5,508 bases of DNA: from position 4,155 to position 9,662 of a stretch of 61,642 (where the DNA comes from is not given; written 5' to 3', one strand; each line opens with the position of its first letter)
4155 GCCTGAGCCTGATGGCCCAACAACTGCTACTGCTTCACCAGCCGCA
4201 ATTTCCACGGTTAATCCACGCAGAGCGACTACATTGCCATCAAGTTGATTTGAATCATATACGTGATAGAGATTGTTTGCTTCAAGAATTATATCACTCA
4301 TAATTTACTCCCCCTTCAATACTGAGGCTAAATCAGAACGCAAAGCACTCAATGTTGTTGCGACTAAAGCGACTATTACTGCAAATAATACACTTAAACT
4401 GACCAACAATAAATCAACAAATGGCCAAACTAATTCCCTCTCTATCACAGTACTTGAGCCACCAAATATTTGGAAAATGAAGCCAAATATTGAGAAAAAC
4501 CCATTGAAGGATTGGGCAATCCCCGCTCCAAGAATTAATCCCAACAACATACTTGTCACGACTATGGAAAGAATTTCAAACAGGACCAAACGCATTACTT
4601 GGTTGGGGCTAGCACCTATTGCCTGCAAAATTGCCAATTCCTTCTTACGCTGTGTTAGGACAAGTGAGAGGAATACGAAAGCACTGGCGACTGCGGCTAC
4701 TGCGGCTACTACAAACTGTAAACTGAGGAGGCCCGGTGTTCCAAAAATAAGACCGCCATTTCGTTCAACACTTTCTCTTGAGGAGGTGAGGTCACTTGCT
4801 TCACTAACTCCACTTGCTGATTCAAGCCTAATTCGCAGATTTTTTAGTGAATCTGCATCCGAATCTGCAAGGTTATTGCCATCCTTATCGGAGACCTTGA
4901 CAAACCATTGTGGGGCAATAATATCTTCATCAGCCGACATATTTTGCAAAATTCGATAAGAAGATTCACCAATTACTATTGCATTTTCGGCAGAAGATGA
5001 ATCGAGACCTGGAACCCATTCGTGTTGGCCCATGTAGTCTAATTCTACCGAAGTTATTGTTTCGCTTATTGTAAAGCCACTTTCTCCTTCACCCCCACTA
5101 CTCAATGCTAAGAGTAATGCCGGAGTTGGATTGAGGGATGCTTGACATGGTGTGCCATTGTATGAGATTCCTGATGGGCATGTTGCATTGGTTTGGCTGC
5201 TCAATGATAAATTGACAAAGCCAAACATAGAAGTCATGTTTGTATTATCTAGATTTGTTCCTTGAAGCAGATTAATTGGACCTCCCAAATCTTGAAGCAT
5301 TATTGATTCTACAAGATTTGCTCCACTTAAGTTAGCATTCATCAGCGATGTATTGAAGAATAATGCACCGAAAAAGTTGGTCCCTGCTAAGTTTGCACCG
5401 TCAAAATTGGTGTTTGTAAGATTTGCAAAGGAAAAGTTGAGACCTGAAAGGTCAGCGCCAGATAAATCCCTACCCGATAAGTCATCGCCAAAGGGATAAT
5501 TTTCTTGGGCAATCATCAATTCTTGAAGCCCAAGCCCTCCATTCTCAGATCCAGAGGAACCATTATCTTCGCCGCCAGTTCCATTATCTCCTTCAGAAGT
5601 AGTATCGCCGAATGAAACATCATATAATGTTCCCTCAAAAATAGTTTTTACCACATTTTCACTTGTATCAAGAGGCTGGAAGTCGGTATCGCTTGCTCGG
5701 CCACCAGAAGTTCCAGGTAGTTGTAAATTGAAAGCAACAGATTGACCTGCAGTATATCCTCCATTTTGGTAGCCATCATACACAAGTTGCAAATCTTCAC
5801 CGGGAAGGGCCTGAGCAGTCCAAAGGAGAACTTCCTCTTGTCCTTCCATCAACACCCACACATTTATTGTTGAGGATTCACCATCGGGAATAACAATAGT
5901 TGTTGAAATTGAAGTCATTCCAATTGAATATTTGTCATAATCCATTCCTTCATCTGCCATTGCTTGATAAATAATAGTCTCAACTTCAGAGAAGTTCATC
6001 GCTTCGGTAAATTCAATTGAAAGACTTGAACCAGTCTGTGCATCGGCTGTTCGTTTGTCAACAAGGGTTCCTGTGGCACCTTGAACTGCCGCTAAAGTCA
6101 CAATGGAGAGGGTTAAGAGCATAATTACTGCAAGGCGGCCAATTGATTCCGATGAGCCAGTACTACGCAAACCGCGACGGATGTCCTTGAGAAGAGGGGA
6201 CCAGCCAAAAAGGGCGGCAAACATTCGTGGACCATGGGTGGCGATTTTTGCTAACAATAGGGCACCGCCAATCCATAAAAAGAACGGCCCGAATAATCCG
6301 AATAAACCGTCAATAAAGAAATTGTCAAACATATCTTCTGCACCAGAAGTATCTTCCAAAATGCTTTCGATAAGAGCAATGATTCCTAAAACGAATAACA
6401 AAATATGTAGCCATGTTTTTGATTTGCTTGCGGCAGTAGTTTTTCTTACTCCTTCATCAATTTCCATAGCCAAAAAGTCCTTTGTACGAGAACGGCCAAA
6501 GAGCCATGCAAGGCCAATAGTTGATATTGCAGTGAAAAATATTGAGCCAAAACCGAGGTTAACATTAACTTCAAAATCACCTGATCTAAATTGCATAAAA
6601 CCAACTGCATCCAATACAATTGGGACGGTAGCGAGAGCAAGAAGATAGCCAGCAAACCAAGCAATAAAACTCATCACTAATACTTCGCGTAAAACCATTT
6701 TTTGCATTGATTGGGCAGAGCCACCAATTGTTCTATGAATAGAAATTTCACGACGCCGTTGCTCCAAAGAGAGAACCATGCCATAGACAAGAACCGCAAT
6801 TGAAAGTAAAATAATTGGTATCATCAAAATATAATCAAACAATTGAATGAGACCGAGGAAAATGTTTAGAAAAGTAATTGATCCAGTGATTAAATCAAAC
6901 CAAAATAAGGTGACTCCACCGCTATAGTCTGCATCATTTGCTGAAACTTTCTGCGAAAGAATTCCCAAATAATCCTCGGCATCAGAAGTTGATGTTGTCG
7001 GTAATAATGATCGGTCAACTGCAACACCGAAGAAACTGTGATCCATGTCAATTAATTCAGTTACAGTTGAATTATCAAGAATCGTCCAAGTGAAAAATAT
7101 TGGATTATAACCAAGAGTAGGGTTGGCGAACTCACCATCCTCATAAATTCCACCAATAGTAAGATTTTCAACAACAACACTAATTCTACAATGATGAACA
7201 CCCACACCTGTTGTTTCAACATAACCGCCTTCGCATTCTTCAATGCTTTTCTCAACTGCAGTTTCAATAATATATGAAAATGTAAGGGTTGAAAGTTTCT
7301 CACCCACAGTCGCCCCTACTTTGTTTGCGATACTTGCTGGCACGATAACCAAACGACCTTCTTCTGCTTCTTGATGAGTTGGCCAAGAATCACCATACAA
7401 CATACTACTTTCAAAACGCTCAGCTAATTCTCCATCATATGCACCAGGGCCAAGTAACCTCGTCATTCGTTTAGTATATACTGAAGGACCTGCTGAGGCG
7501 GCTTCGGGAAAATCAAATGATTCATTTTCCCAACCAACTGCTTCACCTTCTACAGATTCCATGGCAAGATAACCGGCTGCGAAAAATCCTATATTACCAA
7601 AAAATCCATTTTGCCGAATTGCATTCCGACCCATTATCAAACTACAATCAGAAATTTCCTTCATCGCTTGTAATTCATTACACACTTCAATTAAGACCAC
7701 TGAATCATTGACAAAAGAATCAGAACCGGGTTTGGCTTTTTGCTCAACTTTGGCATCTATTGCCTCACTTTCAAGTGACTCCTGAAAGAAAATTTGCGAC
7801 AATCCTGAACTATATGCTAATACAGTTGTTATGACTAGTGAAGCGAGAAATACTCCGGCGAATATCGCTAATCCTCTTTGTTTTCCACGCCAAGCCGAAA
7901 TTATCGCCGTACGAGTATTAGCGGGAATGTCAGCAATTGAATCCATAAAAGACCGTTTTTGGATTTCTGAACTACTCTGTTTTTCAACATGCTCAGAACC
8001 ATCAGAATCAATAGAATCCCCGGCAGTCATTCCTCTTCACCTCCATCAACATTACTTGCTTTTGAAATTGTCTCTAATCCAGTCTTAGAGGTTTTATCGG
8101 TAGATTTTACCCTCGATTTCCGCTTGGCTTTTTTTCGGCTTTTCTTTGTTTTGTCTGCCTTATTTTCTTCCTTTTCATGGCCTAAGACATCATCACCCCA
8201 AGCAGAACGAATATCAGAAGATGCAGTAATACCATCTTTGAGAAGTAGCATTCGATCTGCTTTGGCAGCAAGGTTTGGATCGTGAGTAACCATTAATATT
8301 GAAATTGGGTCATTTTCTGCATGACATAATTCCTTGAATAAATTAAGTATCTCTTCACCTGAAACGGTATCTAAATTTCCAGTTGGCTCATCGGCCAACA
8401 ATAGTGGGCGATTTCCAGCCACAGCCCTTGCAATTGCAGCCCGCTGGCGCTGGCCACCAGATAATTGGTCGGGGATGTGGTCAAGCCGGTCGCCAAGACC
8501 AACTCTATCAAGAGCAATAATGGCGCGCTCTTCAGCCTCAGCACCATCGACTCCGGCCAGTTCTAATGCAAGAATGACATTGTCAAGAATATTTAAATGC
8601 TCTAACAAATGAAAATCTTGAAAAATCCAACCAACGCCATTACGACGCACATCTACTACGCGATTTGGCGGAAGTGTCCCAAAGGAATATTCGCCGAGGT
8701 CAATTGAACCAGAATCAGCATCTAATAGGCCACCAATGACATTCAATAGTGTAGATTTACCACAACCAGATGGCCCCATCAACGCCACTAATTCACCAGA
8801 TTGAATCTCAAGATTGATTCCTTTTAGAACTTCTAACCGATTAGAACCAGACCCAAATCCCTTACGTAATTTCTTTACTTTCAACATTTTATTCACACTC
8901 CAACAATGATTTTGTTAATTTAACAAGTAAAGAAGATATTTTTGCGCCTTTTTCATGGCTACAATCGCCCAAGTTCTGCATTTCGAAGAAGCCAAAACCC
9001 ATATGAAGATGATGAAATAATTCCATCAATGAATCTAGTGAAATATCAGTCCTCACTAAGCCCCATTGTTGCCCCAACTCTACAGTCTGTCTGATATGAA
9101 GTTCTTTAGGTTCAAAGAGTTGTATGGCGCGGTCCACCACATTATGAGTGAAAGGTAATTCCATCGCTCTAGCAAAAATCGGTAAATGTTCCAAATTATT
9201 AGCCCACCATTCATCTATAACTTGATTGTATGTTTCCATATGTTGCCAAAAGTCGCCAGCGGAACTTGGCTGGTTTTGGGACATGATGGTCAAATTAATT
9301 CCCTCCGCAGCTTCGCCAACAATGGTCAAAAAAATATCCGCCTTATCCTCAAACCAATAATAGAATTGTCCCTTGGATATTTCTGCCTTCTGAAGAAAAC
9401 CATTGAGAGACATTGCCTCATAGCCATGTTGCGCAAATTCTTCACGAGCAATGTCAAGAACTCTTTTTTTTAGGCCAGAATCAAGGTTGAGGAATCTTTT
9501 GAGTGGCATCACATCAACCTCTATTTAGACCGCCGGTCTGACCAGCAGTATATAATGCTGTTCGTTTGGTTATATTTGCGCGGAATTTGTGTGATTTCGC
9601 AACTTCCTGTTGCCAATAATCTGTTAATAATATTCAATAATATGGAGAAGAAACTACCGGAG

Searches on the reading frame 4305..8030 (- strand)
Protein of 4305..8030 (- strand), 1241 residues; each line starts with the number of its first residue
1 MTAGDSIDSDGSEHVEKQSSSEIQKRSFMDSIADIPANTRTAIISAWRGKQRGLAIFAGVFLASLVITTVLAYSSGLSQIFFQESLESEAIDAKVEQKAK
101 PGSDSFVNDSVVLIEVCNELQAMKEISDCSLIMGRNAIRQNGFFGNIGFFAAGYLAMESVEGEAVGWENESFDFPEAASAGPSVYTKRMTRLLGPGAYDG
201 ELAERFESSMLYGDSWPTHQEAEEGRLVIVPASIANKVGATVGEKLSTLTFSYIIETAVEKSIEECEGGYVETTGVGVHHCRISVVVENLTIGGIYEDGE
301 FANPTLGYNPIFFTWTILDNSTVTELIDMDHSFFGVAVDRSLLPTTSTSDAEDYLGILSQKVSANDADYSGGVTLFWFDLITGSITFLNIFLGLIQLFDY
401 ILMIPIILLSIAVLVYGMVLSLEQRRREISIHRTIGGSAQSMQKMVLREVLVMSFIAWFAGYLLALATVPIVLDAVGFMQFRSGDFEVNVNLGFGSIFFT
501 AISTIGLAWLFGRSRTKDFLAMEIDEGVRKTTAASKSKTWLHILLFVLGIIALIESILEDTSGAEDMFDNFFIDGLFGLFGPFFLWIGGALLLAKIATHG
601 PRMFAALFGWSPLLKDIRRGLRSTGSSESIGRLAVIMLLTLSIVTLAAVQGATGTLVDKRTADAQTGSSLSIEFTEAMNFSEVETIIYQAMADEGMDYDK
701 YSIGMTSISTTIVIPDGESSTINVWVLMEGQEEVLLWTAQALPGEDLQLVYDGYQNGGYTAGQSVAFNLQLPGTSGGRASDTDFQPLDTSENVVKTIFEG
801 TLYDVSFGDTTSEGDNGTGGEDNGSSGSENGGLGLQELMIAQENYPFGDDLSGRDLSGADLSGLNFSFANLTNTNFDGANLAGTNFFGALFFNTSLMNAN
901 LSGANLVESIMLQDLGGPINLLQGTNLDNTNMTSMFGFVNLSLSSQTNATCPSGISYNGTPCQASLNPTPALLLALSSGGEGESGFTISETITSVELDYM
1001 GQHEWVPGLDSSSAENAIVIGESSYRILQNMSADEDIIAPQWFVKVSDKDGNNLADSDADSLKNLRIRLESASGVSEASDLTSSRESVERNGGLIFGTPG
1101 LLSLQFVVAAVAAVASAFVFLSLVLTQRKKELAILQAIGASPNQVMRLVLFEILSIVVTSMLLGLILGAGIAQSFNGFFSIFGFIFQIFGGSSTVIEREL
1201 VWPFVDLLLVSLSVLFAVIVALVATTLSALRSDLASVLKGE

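Call 81: search_protein_families(library=pfam, proteins=[window:4305-8030:-], max_evalue=0.001)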
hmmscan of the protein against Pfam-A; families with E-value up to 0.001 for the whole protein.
window:4305-8030:- (1241 aa): 2 families
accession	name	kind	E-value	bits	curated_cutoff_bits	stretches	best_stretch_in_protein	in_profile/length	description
PF02687.27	FtsX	-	3e-20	72.9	25.5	2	1106-1231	4-117/120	FtsX-like permease C-terminal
PF00805.28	Pentapeptide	-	9e-10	38.4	20.2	2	855-891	2-38/40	Pentapeptide repeats (8 copies)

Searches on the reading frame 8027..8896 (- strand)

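Call 81: search_protein_families(library=pfam, proteins=[window:8027-8896:-], max_evalue=0.001)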
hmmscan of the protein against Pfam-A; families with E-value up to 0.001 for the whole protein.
window:8027-8896:- (289 aa): 4 families
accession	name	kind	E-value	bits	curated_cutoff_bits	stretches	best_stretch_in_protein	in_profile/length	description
PF00005.33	ABC_tran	-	3.3e-34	118.9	25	1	24-172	1-136/137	ABC transporter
PF13304.12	AAA_21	-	6.1e-06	27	27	0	37-66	2-31/304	AAA domain, putative AbiEii toxin, Type IV TA system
PF02463.25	SMC_N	-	3.4e-05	23.8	40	0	143-217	135-209/220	RecF/RecN/SMC N terminal domain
PF03193.22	RsgA_GTPase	-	0.00015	22.1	30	1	27-63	100-135/174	RsgA GTPase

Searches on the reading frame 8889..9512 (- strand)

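Call 81: search_protein_families(library=pfam, proteins=[window:8889-9512:-], max_evalue=0.001)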
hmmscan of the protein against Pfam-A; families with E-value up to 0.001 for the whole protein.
window:8889-9512:- (207 aa): 1 family
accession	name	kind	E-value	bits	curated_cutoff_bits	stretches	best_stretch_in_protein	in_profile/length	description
PF00440.29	TetR_N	-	1e-08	35.3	24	1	19-62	2-45/47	Bacterial regulatory proteins, tetR family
